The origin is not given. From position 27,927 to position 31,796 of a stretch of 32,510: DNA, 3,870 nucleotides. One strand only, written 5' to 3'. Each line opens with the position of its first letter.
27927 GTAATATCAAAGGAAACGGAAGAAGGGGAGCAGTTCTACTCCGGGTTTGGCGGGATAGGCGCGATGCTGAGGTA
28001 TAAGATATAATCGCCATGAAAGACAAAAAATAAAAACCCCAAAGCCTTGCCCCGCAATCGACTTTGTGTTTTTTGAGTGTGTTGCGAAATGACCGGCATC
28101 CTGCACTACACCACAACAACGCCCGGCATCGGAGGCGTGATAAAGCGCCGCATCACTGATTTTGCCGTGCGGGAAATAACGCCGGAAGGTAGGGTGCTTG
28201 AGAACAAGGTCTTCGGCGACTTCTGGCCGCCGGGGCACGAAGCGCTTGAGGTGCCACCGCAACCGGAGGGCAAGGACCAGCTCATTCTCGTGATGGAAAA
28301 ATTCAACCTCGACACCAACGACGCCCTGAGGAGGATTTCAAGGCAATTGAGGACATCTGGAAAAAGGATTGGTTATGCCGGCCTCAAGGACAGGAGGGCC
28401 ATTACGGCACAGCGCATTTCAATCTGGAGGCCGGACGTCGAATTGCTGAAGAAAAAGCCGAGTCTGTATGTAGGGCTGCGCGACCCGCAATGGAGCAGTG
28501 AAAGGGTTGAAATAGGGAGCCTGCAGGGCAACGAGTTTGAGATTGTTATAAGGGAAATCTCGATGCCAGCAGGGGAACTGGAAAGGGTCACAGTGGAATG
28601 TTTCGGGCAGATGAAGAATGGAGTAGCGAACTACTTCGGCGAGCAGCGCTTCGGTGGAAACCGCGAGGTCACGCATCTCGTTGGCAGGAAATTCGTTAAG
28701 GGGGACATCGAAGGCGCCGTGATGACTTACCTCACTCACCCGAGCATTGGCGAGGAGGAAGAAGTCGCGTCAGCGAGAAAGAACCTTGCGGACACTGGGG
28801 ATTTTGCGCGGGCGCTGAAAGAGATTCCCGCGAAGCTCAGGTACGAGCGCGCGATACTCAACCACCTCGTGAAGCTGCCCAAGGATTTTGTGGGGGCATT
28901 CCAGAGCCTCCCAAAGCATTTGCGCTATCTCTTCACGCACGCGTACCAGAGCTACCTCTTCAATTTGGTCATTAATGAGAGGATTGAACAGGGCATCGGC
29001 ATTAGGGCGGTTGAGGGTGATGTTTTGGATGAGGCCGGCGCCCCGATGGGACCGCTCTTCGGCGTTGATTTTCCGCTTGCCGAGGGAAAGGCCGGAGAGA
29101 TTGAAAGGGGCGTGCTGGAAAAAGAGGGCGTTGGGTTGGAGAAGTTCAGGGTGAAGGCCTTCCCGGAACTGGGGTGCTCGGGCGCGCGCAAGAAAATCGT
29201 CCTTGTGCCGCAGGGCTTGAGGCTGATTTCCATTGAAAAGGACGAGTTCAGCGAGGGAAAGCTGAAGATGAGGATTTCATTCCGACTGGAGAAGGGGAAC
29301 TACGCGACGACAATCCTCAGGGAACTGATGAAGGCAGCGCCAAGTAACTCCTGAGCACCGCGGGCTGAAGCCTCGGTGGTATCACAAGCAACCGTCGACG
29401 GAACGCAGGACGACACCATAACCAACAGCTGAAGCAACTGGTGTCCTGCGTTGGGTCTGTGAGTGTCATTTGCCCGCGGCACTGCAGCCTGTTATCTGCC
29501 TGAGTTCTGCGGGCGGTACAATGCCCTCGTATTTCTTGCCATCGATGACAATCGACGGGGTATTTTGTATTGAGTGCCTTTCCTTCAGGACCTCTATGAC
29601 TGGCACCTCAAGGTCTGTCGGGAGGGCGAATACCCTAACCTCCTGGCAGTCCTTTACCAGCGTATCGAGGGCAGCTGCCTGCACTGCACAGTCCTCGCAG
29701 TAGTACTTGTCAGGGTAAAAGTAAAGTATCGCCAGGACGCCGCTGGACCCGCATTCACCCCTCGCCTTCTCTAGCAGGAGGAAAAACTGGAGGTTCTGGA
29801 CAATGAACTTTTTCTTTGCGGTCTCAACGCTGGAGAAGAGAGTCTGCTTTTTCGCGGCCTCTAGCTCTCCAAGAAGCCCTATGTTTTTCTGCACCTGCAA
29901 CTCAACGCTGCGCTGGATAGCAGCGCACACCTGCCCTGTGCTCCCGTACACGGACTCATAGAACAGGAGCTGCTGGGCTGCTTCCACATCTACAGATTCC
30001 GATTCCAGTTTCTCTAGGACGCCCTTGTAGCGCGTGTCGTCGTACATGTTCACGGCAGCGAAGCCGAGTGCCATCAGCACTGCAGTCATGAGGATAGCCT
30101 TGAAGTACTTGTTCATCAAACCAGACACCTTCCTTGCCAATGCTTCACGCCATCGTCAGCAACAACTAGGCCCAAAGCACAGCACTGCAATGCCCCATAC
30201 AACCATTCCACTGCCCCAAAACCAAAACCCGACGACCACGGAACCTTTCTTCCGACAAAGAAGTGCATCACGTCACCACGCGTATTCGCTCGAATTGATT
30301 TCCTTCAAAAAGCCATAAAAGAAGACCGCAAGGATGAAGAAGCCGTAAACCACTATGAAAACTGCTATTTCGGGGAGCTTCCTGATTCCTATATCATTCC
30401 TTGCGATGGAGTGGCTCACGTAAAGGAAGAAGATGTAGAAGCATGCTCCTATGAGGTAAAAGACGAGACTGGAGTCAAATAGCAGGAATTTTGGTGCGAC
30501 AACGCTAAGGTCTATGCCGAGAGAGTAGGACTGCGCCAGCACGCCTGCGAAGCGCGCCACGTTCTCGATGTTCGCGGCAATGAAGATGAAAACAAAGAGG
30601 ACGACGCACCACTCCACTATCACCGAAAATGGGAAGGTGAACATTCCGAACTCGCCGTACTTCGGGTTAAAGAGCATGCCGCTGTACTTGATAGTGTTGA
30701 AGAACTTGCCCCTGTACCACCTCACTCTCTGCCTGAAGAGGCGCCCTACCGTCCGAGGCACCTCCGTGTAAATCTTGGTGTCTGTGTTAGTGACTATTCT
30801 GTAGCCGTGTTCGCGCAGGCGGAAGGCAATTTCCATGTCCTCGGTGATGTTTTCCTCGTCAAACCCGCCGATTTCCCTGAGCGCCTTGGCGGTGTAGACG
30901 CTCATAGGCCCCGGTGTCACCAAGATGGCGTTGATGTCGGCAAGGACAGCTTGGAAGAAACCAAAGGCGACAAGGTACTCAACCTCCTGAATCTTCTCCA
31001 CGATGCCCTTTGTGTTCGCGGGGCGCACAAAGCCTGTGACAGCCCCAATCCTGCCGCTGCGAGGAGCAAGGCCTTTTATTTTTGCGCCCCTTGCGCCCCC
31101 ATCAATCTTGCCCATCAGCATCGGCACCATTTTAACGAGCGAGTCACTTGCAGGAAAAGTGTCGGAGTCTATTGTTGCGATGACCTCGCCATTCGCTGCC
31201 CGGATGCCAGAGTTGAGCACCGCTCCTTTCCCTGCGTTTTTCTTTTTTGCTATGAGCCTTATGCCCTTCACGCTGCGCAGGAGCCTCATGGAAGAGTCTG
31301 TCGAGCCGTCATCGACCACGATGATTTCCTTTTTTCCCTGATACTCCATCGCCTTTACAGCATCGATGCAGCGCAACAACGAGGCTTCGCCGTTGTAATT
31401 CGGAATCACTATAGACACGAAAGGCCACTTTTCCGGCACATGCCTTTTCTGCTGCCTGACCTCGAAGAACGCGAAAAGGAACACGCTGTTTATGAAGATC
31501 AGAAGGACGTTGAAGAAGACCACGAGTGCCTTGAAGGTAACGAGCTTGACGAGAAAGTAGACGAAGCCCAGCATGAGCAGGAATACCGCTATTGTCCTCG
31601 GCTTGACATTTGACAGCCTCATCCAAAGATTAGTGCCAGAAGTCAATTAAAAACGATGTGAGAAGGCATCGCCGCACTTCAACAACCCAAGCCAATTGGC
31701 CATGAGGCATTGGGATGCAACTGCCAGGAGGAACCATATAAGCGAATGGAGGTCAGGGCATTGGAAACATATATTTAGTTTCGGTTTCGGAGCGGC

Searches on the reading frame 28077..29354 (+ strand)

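Call 34: search_protein_families(library=pfam, proteins=[window:28077-29354:+])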
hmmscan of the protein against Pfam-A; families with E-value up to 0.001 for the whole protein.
window:28077-29354:+ (425 aa): 1 family
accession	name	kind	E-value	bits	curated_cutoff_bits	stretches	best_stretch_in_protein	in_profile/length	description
PF01142.23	TruD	-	4.5e-113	378.7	27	2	7-318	3-297/412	tRNA pseudouridine synthase D (TruD)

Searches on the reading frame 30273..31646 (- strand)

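Call 34: search_protein_families(library=pfam, proteins=[window:30273-31646:-])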
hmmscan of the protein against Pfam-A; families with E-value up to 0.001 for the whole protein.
window:30273-31646:- (457 aa): 5 families
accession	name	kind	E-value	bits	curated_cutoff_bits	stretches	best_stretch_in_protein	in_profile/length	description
PF00535.33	Glycos_transf_2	-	1.3e-26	93.9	23.3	1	78-176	1-102/168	Glycosyl transferase family 2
PF13641.12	Glyco_tranf_2_3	-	1.6e-24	87.7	27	1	77-313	3-230/230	Glycosyltransferase like family 2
PF13632.12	Glyco_trans_2_3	-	7.2e-21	75.3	27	1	156-357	2-194/198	Glycosyl transferase family group 2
PF10111.15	Glyco_tranf_2_2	-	4.1e-12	46.6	27.3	1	78-176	1-105/276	Glycosyltransferase like family 2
PF13506.12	Glyco_transf_21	-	1.9e-10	40.9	21.7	1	199-312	59-174/174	Glycosyl transferase family 21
